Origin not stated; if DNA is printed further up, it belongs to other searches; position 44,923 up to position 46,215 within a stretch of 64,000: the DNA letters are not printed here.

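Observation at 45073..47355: KS and CLF-like domains fused in one 760-aa polypeptide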

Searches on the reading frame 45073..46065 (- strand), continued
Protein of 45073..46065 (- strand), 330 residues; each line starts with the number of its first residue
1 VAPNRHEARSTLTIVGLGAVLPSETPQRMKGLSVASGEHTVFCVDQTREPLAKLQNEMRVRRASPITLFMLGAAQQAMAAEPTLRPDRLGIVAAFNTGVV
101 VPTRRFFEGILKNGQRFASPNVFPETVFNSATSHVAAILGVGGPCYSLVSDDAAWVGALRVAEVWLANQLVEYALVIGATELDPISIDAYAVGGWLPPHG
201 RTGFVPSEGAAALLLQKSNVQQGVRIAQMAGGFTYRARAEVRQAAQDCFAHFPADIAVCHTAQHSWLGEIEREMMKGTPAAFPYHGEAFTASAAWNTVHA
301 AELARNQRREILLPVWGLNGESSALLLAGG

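Call 67: fold_search(model_id=the predicted structure, library=pdb)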
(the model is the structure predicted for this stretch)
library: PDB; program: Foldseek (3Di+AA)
matches with E <= 10: 1387; with E <= 0.001: 1060
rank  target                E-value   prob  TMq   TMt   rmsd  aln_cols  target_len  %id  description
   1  1tqy_B                8.1e-16  1.00  0.81  0.66   4.1       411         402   18  The Actinorhodin Ketosynthase/Chain Length Factor (released 2004-07-27)
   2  6kxe_B                2.8e-15  1.00  0.76  0.69   5.0       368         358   16  The ishigamide ketosynthase/chain length factor (released 2020-05-06)
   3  7pps_A                3.8e-15  1.00  0.78  0.63   4.5       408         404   14  apo FabB from Pseudomonas aeruginosa with single point mutation C161A (released 2021-10-13)
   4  2rjt_A                7.4e-15  1.00  0.80  0.64   4.3       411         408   15  Crystal Structure Analysis of a Surface Entropy Reduction Mutant of S. pneumoniae FabF (released 2008-01-22)
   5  6kxd_B                8.9e-15  1.00  0.77  0.69   4.9       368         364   16  The ishigamide ketosynthase/chain length factor (released 2020-05-06)
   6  6kxf_B                1.5e-14  1.00  0.77  0.69   4.7       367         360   16  The ishigamide ketosynthase/chain length factor (released 2020-05-06)
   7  4qav_A                2.4e-14  1.00  0.72  0.58   5.4       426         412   17  The structure of Beta-ketoacyl -(acyl carrier protein) synthase II (FabF) from Neisseria meningitidis (released 2014-06-04)
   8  1tqy_A                2.9e-14  1.00  0.77  0.60   4.8       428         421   15  The Actinorhodin Ketosynthase/Chain Length Factor (released 2004-07-27)
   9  8cne_A                3.2e-14  1.00  0.78  0.62   5.5       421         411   14  Pa.FabF-C164A in complex with N-(propan-2-yl)-1H-pyrazole-3-carboxamide (released 2024-01-10)
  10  1ox0                  3.4e-14  1.00  0.81  0.64   4.3       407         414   16  The crystal structure of beta-ketoacyl-[acyl carrier protein] synthase II from Streptococcus pneumoniae (released 2003-04-22)
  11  4jv3                  3.7e-14  1.00  0.78  0.63   4.6       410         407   14  Crystal structure of beta-ketoacyl synthase from Brucella melitensis in complex with platencin (released 2013-05-22)
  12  4c6u                  3.7e-14  1.00  0.76  0.60   4.9       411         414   13  Crystal structure of M. tuberculosis KasA in complex with TLM5 (released 2013-10-09)
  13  6smo_E                4.1e-14  1.00  0.73  0.67   5.4       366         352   14  AntDE:AntF (apo): type II PKS acyl-carrier protein in complex with its ketosynthase bound to the hexaketide (released 2020-05-27)
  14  6olt_A                4.4e-14  1.00  0.79  0.63   4.5       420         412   13  Crosslinked Crystal Structure of Type II Fatty Acid Synthase Ketosynthase, FabF, and C12-crypto Acyl Carrier Protein,  (released 2020-04-22)
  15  1kas                  4.4e-14  1.00  0.79  0.63   4.7       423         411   14  BETA-KETOACYL-ACP SYNTHASE II FROM ESCHERICHIA COLI (released 1999-03-02)
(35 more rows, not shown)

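Call 74: find_homologous_proteins(query=A3, max_evalue=1e-10)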
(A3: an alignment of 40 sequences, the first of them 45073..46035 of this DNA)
Query A3 (40 sequences) (320 aa, profile of the alignment): 1154 proteins with E <= 1e-10 among 8000 candidates; the best 120 are listed.
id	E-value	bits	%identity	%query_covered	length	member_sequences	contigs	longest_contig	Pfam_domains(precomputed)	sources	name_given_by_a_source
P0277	3.6e-127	442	45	97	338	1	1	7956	PF08545.17,PF00109.33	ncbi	ncbi:MAG: beta-ketoacyl synthase N-terminal-like domain-containing protein [bacterium]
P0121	4.1e-127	442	51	98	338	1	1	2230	PF00109.33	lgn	-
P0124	2.1e-125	437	44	99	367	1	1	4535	PF00109.33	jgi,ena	-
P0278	5.4e-125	435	46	99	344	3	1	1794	PF00109.33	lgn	-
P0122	7.4e-125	435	48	100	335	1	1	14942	PF00109.33,PF13723.13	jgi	jgi:3-oxoacyl-(acyl-carrier-protein) synthase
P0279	1.9e-124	433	41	98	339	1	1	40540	PF00109.33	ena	-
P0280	3.7e-124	432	41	98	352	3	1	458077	PF00109.33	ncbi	ncbi:MAG: beta-ketoacyl synthase N-terminal-like domain-containing protein [Verrucomicrobiia bacteri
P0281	4.7e-124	432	39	100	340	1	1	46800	PF00109.33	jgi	jgi:Beta-ketoacyl synthase, N-terminal domain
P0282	5.1e-124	432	43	99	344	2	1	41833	PF08545.17,PF00109.33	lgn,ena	-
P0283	5.5e-124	432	45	90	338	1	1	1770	PF00109.33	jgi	-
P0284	1.1e-123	431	40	98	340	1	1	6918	PF00109.33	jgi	jgi:3-oxoacyl-[acyl-carrier-protein] synthase III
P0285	1.5e-123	430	41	96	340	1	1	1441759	-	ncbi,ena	-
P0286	3.6e-123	429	45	99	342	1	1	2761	PF00109.33,PF13723.13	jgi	jgi:hypothetical protein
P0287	4.2e-123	429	42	100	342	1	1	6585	PF00109.33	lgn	-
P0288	7.3e-123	428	43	100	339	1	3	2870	PF08545.17,PF00109.33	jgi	jgi:3-oxoacyl-(acyl-carrier-protein) synthase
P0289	8.2e-123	428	40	96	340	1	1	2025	PF00109.33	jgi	jgi:3-oxoacyl-(acyl-carrier-protein) synthase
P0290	1.2e-122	427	40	98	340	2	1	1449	PF00109.33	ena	-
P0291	1.3e-122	427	42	98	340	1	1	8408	PF00109.33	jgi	-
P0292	1.4e-122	427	42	98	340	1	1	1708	PF00109.33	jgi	-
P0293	1.4e-122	427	40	97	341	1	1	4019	PF00109.33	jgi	jgi:hypothetical protein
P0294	1.6e-122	427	39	99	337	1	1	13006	PF08545.17,PF00109.33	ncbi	-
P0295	1.8e-122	427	43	98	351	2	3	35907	PF00109.33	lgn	-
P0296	2.2e-122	427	40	99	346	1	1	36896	PF00109.33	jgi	jgi:hypothetical protein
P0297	2.5e-122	426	41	99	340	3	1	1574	PF00109.33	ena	-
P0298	3.9e-122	426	53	92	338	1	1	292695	PF00109.33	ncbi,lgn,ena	-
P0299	4.3e-122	426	40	97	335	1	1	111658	PF00109.33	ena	-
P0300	8.1e-122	425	43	98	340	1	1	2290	PF00109.33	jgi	-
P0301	9.7e-122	425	40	99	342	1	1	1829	PF00109.33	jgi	-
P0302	1.0e-121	424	42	96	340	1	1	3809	PF00109.33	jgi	jgi:hypothetical protein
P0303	1.5e-121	424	39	99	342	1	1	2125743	PF00109.33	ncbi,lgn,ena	-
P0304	1.6e-121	424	39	98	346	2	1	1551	PF00109.33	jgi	jgi:hypothetical protein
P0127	1.6e-121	424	41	99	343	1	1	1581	PF00109.33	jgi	jgi:hypothetical protein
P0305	1.7e-121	424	42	98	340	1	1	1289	PF00109.33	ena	-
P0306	2.2e-121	423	42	98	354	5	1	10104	PF00109.33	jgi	jgi:hypothetical protein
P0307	2.4e-121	423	40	99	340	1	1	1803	PF00109.33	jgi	jgi:3-oxoacyl-(acyl-carrier-protein) synthase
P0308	3.0e-121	423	41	99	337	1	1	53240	PF00109.33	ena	-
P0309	3.1e-121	423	46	91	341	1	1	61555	PF08545.17,PF00109.33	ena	-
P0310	3.1e-121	423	41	98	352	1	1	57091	PF00109.33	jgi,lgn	-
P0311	3.3e-121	423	40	98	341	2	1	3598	PF00109.33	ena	-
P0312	5.2e-121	422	43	99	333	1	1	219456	PF00109.33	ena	-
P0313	5.2e-121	422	40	99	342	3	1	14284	PF00109.33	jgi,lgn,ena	-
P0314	5.7e-121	422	41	99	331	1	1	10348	PF00109.33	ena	-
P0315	6.2e-121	422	42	99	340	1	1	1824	PF00109.33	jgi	jgi:hypothetical protein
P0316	7.9e-121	422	42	99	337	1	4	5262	PF00109.33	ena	-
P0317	9.0e-121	421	41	98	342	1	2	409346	PF00109.33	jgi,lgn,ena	-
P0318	1.1e-120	421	41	99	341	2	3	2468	PF00109.33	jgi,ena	-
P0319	1.2e-120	421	41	99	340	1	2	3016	PF00109.33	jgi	jgi:3-oxoacyl-(acyl-carrier-protein) synthase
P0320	1.4e-120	421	41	97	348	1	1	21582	PF00109.33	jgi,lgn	-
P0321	1.4e-120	421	45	90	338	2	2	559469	PF00109.33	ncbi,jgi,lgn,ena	jgi:hypothetical protein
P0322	1.7e-120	420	43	99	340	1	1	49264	PF00109.33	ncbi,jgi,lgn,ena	jgi:hypothetical protein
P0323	1.8e-120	420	41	98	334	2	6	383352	PF00109.33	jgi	jgi:3-oxoacyl-[acyl-carrier-protein] synthase III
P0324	1.9e-120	420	41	96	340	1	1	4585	PF00109.33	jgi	jgi:hypothetical protein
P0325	2.0e-120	420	44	98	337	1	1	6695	PF00109.33,PF13723.13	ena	-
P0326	2.1e-120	420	42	90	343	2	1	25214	PF00109.33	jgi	jgi:hypothetical protein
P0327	2.2e-120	420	45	99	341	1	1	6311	PF00109.33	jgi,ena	-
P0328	2.2e-120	420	40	96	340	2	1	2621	PF00109.33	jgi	jgi:3-oxoacyl-(acyl-carrier-protein) synthase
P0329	2.4e-120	420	41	99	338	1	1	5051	PF00109.33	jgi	jgi:hypothetical protein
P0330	3.7e-120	419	42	100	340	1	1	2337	PF08545.17,PF00109.33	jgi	jgi:hypothetical protein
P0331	3.9e-120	419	41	90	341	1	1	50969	PF00109.33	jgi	jgi:3-oxoacyl-(acyl-carrier-protein) synthase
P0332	4.0e-120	419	42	99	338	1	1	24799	PF00109.33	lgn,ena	-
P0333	4.1e-120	419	43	90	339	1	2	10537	PF00109.33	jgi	jgi:3-oxoacyl-(acyl-carrier-protein) synthase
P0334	4.1e-120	419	41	98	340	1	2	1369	PF00109.33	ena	-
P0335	4.3e-120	419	41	98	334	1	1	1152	PF00109.33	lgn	-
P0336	4.3e-120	419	42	99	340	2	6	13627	PF00109.33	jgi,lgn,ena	-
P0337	4.9e-120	419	42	98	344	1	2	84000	PF00109.33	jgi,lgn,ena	jgi:hypothetical protein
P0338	5.0e-120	419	41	100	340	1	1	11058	PF00109.33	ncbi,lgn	-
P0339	6.3e-120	419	41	100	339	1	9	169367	PF00109.33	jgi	jgi:3-oxoacyl-(acyl-carrier-protein) synthase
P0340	9.8e-120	418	41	99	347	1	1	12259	PF00109.33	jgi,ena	-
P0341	1.1e-119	418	41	99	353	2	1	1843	PF00109.33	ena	-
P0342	1.1e-119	418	39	99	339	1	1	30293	PF00109.33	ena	-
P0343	1.2e-119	418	39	99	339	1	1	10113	PF00109.33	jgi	-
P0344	1.3e-119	418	42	99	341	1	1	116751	PF00109.33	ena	-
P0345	1.3e-119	417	41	99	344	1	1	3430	PF00109.33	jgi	-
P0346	1.4e-119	417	42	99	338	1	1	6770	PF00109.33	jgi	jgi:hypothetical protein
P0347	1.7e-119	417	52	92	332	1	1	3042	PF00109.33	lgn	-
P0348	1.8e-119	417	42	99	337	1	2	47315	PF00109.33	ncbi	ncbi:MAG: beta-ketoacyl synthase N-terminal-like domain-containing protein [Verrucomicrobiota bacter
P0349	2.2e-119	417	42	99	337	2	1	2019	PF00109.33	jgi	jgi:hypothetical protein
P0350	2.6e-119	417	42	90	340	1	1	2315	PF08545.17,PF00109.33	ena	-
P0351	2.7e-119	416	44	98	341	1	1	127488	PF00109.33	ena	-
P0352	3.2e-119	416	41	96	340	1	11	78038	PF00109.33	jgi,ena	-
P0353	3.7e-119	416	41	98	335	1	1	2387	PF00109.33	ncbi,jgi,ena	jgi:hypothetical protein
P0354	3.8e-119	416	45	99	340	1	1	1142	PF00109.33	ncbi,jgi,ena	jgi:3-oxoacyl-(acyl-carrier-protein) synthase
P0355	4.2e-119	416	41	95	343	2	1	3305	PF00109.33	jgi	jgi:hypothetical protein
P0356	4.5e-119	416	43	99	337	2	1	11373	PF00109.33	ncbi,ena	-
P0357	4.8e-119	416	44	90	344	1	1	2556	PF00109.33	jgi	jgi:3-oxoacyl-(acyl-carrier-protein) synthase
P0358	4.9e-119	416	41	99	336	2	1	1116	PF00109.33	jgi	jgi:hypothetical protein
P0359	5.5e-119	415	40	99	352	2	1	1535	PF00109.33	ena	-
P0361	6.9e-119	415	40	99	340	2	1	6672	PF00109.33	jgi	jgi:hypothetical protein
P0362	7.0e-119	415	40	96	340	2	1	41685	PF00109.33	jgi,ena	-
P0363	7.0e-119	415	41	98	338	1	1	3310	PF00109.33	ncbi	-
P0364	8.3e-119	415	40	98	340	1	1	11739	PF00109.33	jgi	jgi:hypothetical protein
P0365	8.8e-119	415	47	89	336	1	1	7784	PF00109.33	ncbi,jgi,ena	jgi:hypothetical protein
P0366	9.3e-119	415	39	100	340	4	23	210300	PF00109.33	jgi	jgi:hypothetical protein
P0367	9.5e-119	415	42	95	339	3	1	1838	PF00109.33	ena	-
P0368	9.5e-119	415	41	96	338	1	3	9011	PF00109.33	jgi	jgi:3-oxoacyl-[acyl-carrier-protein] synthase II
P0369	9.6e-119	415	47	99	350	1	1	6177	PF00109.33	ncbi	-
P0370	1.1e-118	414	40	98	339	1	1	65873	PF00109.33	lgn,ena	-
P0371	1.2e-118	414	40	98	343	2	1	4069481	PF00109.33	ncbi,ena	-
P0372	1.2e-118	414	45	90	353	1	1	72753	PF00109.33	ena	-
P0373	1.3e-118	414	41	100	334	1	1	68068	PF00109.33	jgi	jgi:3-oxoacyl-(acyl-carrier-protein) synthase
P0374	1.5e-118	414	40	99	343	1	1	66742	PF00109.33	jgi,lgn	-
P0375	1.5e-118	414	39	99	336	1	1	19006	PF00109.33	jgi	jgi:hypothetical protein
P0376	1.7e-118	414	39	99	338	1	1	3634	PF00109.33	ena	-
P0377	2.0e-118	414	43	92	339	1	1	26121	PF00109.33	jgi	jgi:3-oxoacyl-(acyl-carrier-protein) synthase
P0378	2.5e-118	413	43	100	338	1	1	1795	PF00109.33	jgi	jgi:hypothetical protein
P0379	2.9e-118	413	44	90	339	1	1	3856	PF00109.33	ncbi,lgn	-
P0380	3.1e-118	413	40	99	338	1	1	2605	PF00109.33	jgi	jgi:3-oxoacyl-[acyl-carrier-protein] synthase III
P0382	5.0e-118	412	45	87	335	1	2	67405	PF00109.33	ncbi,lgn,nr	ncbi:MAG: hypothetical protein LV480_13465 [Methylacidiphilales bacterium]|nr:hypothetical protein [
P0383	5.1e-118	412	43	98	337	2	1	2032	PF00109.33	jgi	jgi:hypothetical protein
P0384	5.2e-118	412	41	96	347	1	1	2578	PF00109.33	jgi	jgi:3-oxoacyl-[acyl-carrier-protein] synthase III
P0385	6.2e-118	412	37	99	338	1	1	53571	PF08545.17,PF00109.33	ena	-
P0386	6.5e-118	412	50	99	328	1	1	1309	PF08545.17,PF00109.33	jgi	-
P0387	6.6e-118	412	41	99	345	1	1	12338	PF00109.33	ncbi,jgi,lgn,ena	jgi:hypothetical protein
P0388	7.9e-118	412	40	98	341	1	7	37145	PF00109.33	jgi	jgi:3-oxoacyl-(acyl-carrier-protein) synthase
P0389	7.9e-118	412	40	98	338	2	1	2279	PF00109.33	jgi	-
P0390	8.8e-118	412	41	99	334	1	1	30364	PF00109.33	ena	-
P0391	1.0e-117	411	42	98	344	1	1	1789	PF00109.33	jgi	jgi:hypothetical protein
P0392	1.1e-117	411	43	98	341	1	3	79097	PF00109.33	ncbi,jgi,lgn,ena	jgi:hypothetical protein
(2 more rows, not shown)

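Call 75: search_solved_structures(query=A3, max_evalue=1e-12, show_alignments=3)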
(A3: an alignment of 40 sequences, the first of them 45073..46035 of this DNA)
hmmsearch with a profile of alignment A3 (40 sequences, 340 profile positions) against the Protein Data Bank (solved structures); distinct sequences matched with E-value up to 1e-12: 3.
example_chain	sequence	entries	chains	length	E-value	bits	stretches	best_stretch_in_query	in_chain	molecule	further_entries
1j3n_A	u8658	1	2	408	7.1e-20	74.7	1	6-246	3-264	3-oxoacyl-(acyl-carrier protein) synthase II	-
3kzu_A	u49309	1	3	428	1.4e-14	57.3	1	6-227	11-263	3-oxoacyl-(Acyl-carrier-protein) synthase ii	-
9s5h_C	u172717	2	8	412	8.8e-13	51.4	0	6-208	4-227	3-oxoacyl-(Acyl-carrier-protein) synthase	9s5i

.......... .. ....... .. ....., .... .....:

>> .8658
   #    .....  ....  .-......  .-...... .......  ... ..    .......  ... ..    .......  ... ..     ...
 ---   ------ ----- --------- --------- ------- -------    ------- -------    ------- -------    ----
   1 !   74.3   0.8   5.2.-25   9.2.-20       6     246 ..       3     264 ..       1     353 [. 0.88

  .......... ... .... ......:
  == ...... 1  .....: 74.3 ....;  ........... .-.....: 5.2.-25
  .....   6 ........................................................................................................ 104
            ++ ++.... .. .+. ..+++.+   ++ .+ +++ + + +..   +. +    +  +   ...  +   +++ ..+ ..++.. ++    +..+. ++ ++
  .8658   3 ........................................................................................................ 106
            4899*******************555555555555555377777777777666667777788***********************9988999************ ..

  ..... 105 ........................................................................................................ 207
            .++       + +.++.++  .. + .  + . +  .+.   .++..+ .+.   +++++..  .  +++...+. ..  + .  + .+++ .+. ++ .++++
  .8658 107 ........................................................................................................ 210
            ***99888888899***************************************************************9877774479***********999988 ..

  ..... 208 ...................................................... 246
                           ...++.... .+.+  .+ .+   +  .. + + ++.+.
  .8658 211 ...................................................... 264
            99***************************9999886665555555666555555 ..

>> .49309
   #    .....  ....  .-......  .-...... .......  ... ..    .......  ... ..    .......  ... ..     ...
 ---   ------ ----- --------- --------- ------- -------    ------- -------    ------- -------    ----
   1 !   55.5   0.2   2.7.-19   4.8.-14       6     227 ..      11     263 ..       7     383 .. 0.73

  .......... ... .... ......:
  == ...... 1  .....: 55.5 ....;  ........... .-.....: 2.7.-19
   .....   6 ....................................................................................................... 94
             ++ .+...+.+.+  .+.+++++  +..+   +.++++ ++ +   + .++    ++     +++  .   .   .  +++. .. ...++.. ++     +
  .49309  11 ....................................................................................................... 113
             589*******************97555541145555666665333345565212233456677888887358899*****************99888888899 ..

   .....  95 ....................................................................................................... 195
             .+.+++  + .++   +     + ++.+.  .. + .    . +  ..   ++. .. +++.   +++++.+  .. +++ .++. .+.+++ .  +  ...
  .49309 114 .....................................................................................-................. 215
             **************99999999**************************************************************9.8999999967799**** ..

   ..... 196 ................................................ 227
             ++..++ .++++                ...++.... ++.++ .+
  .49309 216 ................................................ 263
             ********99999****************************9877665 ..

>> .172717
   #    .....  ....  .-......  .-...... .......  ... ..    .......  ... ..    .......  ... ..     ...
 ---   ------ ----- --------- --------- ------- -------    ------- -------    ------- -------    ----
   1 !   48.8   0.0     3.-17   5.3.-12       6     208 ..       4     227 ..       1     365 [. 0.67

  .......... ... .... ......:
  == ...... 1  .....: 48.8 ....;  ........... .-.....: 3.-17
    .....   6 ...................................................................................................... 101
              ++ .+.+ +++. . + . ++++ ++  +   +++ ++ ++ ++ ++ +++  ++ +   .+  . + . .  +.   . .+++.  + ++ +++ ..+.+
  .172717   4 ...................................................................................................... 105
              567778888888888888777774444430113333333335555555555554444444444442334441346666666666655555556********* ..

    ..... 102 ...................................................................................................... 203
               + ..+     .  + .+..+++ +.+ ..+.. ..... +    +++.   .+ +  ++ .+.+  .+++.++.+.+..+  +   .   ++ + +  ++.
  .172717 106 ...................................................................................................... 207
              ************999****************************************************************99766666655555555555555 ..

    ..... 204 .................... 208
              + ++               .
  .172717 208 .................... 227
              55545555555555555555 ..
